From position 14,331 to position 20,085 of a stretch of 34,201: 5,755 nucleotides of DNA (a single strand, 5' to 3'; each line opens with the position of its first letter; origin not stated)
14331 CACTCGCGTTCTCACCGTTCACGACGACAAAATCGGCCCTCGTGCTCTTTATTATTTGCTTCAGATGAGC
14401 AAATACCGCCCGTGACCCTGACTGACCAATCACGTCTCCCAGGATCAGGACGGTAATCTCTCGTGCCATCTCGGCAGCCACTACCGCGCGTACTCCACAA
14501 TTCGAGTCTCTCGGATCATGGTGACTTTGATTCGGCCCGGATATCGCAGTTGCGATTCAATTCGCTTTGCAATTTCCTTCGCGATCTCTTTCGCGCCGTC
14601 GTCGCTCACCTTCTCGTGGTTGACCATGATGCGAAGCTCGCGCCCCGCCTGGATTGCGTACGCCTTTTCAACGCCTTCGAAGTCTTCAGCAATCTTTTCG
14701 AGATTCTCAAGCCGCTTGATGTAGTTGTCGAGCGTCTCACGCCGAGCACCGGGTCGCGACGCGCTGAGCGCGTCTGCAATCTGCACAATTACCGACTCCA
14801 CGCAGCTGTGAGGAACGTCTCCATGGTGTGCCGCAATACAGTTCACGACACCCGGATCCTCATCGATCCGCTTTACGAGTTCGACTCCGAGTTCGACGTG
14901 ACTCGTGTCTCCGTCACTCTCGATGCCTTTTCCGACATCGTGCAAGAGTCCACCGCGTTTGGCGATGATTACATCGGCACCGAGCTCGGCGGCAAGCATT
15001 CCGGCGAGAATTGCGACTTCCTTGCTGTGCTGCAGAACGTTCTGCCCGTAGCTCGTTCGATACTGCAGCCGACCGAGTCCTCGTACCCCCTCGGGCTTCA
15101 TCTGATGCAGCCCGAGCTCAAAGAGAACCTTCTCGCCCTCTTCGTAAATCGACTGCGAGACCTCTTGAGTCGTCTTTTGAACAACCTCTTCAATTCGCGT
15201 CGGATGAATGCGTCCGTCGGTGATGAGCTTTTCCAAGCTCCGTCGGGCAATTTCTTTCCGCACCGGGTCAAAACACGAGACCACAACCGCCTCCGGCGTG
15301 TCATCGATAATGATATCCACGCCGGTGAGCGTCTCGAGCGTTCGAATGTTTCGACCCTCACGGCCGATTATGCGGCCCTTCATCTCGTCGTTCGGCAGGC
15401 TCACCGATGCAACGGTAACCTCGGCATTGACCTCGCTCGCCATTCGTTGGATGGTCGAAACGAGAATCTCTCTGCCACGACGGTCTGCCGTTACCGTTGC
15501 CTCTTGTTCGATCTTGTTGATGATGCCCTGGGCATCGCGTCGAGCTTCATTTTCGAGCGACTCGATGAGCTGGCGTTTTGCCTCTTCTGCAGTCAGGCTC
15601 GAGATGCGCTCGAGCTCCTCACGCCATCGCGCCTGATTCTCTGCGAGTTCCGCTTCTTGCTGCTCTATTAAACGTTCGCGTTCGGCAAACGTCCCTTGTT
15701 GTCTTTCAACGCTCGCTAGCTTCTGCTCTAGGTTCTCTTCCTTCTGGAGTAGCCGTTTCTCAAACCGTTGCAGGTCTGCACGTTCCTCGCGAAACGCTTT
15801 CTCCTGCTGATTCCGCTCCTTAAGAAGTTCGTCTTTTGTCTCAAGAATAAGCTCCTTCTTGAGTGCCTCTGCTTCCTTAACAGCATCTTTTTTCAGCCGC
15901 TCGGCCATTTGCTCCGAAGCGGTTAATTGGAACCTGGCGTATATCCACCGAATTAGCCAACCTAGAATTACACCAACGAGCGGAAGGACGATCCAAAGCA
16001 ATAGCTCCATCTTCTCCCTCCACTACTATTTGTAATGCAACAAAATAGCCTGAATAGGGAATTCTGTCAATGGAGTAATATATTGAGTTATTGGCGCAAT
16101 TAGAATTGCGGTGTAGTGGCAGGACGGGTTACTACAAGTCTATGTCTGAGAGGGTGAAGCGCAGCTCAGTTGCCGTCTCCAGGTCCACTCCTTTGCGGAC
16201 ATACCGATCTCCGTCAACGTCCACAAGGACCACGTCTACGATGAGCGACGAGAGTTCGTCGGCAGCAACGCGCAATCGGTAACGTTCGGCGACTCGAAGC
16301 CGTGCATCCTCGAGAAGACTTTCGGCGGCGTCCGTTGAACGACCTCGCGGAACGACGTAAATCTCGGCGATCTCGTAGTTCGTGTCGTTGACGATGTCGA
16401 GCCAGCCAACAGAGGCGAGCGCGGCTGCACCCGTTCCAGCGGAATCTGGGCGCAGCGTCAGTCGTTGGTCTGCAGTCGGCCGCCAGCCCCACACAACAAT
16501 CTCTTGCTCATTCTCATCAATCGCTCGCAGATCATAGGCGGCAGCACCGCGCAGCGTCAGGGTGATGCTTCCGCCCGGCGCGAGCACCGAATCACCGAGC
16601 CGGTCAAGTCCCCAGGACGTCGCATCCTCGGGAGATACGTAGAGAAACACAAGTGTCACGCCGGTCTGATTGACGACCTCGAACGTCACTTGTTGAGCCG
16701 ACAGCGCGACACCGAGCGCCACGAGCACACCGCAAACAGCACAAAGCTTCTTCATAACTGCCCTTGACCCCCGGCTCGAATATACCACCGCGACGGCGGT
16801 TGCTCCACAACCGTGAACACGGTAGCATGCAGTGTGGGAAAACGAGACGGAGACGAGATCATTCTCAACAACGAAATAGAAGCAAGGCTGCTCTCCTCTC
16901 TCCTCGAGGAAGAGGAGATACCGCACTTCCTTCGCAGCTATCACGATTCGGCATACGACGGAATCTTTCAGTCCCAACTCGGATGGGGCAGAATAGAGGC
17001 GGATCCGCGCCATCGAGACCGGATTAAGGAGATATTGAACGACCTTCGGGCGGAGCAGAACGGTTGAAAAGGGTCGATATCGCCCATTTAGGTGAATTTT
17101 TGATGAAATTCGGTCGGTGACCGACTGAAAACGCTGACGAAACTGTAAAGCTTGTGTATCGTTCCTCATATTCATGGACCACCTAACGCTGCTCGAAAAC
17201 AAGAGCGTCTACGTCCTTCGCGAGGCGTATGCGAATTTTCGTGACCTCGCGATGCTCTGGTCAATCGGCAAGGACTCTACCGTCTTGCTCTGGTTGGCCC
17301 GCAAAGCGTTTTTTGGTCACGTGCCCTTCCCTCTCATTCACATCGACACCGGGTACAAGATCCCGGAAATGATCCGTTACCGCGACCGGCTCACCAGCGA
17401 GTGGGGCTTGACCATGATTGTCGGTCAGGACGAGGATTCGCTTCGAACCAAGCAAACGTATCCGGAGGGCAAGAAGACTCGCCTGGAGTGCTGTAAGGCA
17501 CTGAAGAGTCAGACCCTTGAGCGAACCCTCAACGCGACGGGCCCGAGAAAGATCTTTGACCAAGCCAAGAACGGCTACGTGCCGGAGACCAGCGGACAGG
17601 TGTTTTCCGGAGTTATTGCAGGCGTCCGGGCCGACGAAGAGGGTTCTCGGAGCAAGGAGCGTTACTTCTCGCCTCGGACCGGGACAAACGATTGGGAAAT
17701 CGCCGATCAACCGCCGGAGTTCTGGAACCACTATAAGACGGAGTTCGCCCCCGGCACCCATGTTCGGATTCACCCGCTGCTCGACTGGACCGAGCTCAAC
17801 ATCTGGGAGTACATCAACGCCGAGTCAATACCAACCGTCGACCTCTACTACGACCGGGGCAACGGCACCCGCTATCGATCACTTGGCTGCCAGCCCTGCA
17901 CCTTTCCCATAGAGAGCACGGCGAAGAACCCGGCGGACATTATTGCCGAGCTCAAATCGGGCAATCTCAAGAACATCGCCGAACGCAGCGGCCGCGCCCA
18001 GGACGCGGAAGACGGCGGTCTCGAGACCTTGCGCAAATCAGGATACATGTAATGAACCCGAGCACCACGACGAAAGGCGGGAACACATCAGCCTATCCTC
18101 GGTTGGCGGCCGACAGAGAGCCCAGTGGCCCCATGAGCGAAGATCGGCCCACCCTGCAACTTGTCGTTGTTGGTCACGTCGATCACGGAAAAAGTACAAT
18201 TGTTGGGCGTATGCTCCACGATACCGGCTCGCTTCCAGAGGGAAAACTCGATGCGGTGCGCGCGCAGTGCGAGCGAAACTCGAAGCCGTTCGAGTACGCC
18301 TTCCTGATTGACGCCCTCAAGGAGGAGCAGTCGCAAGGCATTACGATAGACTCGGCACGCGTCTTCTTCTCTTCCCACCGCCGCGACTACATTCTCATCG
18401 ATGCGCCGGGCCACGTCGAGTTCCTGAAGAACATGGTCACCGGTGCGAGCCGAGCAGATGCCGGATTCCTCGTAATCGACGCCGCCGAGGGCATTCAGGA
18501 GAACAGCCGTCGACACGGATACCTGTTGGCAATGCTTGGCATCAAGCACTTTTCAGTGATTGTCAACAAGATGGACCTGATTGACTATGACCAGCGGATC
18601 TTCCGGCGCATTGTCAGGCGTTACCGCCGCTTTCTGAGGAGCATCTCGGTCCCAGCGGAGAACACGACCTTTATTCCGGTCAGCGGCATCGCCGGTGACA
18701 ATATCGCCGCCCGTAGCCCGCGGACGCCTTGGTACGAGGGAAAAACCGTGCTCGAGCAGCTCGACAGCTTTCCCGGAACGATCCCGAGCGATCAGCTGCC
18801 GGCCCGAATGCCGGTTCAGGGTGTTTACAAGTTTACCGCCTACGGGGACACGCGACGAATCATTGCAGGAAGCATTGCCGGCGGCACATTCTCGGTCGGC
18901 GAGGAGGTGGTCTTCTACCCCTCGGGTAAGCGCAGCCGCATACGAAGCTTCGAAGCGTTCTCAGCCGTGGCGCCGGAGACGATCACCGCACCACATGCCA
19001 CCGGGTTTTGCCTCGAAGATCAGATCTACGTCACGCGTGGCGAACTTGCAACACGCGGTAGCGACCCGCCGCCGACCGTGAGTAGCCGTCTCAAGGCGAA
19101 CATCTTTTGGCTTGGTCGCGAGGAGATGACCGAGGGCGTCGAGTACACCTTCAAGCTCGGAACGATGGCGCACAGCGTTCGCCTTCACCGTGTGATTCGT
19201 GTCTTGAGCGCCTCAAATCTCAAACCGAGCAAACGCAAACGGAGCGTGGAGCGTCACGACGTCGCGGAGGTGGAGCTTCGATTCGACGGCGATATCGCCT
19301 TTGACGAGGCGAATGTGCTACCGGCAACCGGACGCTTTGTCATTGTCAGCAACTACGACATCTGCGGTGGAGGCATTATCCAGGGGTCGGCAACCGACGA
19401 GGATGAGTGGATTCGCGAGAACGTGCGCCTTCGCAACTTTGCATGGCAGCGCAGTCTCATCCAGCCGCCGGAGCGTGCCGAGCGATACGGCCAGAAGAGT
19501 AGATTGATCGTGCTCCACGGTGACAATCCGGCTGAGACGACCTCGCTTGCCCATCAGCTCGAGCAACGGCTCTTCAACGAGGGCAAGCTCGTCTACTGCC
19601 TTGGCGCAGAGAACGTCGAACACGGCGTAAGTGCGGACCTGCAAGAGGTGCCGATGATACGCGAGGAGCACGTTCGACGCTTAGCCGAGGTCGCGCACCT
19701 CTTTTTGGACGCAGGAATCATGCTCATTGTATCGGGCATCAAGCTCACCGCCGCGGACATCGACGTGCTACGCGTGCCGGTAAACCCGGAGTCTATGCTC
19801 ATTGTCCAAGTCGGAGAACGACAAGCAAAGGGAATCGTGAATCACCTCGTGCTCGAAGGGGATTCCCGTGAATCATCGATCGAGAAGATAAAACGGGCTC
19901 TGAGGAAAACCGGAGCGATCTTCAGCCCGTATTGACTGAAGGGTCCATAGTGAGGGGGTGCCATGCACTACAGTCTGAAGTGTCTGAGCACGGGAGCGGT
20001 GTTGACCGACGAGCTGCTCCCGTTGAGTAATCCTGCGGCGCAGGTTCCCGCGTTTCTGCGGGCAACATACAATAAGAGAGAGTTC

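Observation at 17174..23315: Self-contained sulfate -> sulfite -> cysteate -> acyl-cysteate operon: candidate sulfonolipid (capnine-type) pathway in a non-Bacteroidota genome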

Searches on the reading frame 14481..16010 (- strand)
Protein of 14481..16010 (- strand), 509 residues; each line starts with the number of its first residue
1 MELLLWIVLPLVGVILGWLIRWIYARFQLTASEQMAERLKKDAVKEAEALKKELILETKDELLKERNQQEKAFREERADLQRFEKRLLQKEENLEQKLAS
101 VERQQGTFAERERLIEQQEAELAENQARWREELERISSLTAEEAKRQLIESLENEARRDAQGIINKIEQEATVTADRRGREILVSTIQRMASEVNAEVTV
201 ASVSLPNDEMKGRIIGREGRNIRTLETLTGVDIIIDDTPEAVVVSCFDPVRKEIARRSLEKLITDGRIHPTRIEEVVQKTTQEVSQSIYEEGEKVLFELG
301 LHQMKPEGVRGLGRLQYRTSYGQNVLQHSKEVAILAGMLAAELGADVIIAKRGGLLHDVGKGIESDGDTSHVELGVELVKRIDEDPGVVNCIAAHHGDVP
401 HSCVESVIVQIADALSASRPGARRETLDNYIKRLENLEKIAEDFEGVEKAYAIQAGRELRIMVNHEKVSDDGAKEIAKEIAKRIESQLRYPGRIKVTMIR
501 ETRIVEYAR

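Call 7: search_protein_families(library=pfam, proteins=[window:14481-16010:-], max_evalue=0.001)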
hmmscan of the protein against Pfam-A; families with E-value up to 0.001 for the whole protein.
window:14481-16010:- (509 aa): 3 families
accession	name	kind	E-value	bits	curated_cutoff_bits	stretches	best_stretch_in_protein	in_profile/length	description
PF12072.13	RNase_Y_N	-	7.8e-44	150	32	1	3-193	3-200/201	RNase Y N-terminal region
PF01966.28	HD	-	2.3e-19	70.2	22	1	325-417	1-115/116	HD domain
PF00013.35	KH_1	-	3e-08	33.7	21.5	1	203-258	4-63/66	KH domain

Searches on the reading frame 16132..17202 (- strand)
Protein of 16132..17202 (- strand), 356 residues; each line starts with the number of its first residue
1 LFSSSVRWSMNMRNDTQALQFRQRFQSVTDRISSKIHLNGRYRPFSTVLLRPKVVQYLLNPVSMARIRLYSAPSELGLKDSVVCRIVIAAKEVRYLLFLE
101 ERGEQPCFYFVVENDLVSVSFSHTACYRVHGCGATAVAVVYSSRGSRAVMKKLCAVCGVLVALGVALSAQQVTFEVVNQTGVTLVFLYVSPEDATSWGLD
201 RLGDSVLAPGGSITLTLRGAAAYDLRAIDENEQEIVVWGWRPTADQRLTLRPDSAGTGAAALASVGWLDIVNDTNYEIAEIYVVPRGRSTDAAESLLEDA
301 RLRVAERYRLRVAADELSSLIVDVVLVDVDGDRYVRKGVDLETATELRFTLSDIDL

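Call 7: search_protein_families(library=pfam, proteins=[window:16132-17202:-], max_evalue=0.001)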
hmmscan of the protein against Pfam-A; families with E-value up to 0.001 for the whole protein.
window:16132-17202:- (356 aa): 0 families

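Call 17: search_protein_families(library=ncbifam, proteins=[window:16132-17202:-], max_evalue=0.001)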
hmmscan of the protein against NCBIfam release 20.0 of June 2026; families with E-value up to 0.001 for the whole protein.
window:16132-17202:- (356 aa): 0 families

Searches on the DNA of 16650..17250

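Call 76: search_rna_families(source=window, start=16650, end=17250, threshold=evalue, max_evalue=1)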
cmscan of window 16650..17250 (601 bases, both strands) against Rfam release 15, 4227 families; matches with E-value up to 1: 0.
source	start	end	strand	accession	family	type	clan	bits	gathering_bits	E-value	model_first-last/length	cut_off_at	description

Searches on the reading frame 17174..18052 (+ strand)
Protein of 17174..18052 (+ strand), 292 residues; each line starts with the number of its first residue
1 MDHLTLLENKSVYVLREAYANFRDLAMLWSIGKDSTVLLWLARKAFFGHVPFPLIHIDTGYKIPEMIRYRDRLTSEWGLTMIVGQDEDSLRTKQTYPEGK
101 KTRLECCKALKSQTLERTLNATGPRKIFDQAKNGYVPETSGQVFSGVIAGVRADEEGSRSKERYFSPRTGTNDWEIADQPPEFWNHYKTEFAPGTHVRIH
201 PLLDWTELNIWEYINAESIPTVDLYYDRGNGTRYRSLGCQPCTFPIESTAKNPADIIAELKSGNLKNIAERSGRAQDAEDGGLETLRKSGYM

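Call 3: search_protein_families(library=ncbifam, proteins=[window:17174-18052:+], max_evalue=0.00001)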
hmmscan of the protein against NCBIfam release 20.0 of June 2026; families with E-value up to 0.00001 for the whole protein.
window:17174-18052:+ (292 aa): 12 families
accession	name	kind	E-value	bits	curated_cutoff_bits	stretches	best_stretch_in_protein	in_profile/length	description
NF003587.0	PRK05253.1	subfamily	1.1e-98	330.2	195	2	1-228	6-212/301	sulfate adenylyltransferase subunit CysD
NF009214.0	PRK12563.1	equivalog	1.1e-67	228.8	413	2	1-227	21-226/317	sulfate adenylyltransferase subunit CysD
TIGR02039.1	CysD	subfamily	1.1e-65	222.2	396.6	2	4-227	1-203/294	sulfate adenylyltransferase, small subunit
NF002537.0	PRK02090.1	equivalog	4e-19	69.2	154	2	194-250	169-220/244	phosphoadenylyl-sulfate reductase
TIGR02055.1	APS_reductase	subfamily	6.5e-15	55.4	235.3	1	195-250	125-175/194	adenylylsulfate reductase, thioredoxin dependent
NF010367.0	PRK13795.1-2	equivalog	7.2e-15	54.4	456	1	2-122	221-340/584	hypothetical protein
TIGR00434.1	cysH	subfamily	2.8e-11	43.7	165.1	1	196-249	146-194/214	phosophoadenylyl-sulfate reductase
NF006351.0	PRK08576.1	equivalog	4.4e-10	38.7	290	1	3-120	217-327/436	hypothetical protein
NF010366.0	PRK13795.1-1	equivalog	2.5e-09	35.8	745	1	20-242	262-443/667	hypothetical protein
TIGR02057.1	PAPS_reductase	equivalog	4.5e-09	36.5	254.2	0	196-250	157-206/224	phosphoadenosine phosphosulfate reductase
NF006327.0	PRK08557.1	equivalog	1.3e-08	34.1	366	0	196-243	313-355/415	hypothetical protein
NF010368.0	PRK13795.1-3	equivalog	3.1e-06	25.7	588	0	22-112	247-335/635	hypothetical protein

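Call 4: search_protein_families(library=pfam, proteins=[window:17174-18052:+], max_evalue=0.00001)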
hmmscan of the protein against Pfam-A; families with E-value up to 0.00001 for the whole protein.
window:17174-18052:+ (292 aa): 1 family
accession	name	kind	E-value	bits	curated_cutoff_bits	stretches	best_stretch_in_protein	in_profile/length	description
PF01507.26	PAPS_reduct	-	2.2e-37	129.2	22.5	1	25-244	2-174/175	Phosphoadenosine phosphosulfate reductase domain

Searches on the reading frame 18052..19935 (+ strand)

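Call 3: search_protein_families(library=ncbifam, proteins=[window:18052-19935:+], max_evalue=0.00001)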
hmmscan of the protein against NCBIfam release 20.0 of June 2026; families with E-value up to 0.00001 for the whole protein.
window:18052-19935:+ (627 aa): 33 families (the best 25 are shown)
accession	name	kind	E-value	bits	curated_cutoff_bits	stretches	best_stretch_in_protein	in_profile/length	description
NF004035.0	PRK05506.1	subfamily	3.1e-126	422.2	715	1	29-587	19-564/632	bifunctional sulfate adenylyltransferase subunit 1/adenylylsulfate kinase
NF003478.0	PRK05124.1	equivalog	5.5e-95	318.7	590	1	30-448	23-438/475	sulfate adenylyltransferase subunit CysN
TIGR02034.1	CysN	subfamily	6e-92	308.8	336.1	1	35-434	1-395/406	sulfate adenylyltransferase, large subunit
NF008969.0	PRK12317.1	subfamily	1e-85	287.9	502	1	28-434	1-409/426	elongation factor 1-alpha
TIGR00483.1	EF-1_alpha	equivalog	4.5e-75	252.7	540.1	1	28-442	1-418/427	translation elongation factor EF-1 subunit alpha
NF000766.0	PRK00049.1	subfamily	2.1e-31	109.1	449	1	30-358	8-318/396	elongation factor Tu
NF009373.0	PRK12736.1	subfamily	6.9e-31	107.4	452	1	32-306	10-265/394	elongation factor Tu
NF009372.0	PRK12735.1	subfamily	4.5e-29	101.5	479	1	31-305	9-266/396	elongation factor Tu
TIGR00475.1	selB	equivalog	3.2e-28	98.8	242.25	1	87-351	26-275/581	selenocysteine-specific translation elongation factor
TIGR00485.1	EF-Tu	equivalog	1.7e-27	96.2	522.4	1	32-308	10-267/394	elongation factor Tu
TIGR03680.1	eif2g_arch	equivalog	4.1e-20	72.4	514.5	1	32-220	3-187/407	translation initiation factor IF-2 subunit gamma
NF003077.0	PRK04000.1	equivalog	4.4e-19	68.9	315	1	30-219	5-190/412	translation initiation factor IF-2 subunit gamma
NF003013.0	PRK03846.1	subfamily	2.1e-16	60.2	163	1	461-584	6-129/202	adenylyl-sulfate kinase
TIGR01393.1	lepA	equivalog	1.9e-13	49.7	533.9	1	37-180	6-138/595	translation elongation factor 4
NF012153.1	tet_protect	equivalog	3.8e-12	45.3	775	1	37-176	3-129/614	tetracycline resistance ribosomal protection protein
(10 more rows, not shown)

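Call 4: search_protein_families(library=pfam, proteins=[window:18052-19935:+], max_evalue=0.00001)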
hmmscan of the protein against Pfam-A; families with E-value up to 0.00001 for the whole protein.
window:18052-19935:+ (627 aa): 3 families
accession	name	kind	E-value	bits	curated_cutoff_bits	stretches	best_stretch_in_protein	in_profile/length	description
PF00009.33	GTP_EFTU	-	1.4e-43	149.2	26.5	1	34-238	3-183/188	Elongation factor Tu GTP binding domain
PF22594.2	GTP-eEF1A_C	-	3.1e-13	50.4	27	1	347-444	2-101/101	GTP-eEF1A C-terminal domain-like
PF01583.26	APS_kinase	-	7.9e-12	45.9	21.1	1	484-569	3-88/152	Adenylylsulphate kinase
